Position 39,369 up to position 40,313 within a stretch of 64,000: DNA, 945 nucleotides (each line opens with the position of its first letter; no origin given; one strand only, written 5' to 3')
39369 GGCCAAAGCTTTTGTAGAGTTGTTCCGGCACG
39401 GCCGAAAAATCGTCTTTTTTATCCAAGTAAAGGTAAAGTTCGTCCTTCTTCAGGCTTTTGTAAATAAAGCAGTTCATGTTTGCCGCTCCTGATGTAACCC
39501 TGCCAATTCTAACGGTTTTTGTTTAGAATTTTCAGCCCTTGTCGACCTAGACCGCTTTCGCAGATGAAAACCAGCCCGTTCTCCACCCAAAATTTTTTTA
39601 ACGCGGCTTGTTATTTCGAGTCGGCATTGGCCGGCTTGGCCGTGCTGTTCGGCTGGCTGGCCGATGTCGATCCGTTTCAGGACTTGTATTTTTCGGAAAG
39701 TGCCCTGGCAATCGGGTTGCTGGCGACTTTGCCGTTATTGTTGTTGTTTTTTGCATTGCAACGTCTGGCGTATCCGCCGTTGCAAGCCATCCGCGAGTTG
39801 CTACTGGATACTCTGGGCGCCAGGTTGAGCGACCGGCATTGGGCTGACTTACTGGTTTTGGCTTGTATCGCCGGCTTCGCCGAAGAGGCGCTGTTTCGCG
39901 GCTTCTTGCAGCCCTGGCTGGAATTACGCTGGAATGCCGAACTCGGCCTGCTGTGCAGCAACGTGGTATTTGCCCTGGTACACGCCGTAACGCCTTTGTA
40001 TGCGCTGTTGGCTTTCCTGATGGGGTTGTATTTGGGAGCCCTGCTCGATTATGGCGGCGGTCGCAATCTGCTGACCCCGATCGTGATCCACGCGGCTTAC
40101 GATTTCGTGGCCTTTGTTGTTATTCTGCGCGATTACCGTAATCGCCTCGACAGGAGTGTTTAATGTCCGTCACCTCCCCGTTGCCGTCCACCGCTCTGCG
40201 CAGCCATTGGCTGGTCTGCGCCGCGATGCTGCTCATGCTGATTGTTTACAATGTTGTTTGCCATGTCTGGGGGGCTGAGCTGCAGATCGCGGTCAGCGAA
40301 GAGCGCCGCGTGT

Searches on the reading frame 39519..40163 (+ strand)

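Call 46: search_protein_families(library=pfam, proteins=[window:39519-40163:+], max_evalue=0.001)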
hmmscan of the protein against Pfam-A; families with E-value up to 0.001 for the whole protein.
window:39519-40163:+ (214 aa): 1 family
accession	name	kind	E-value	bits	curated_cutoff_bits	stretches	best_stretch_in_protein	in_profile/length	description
PF02517.21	Rce1-like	-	2.4e-18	66.6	22.4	1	108-197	5-93/93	Type II CAAX prenyl endopeptidase Rce1-like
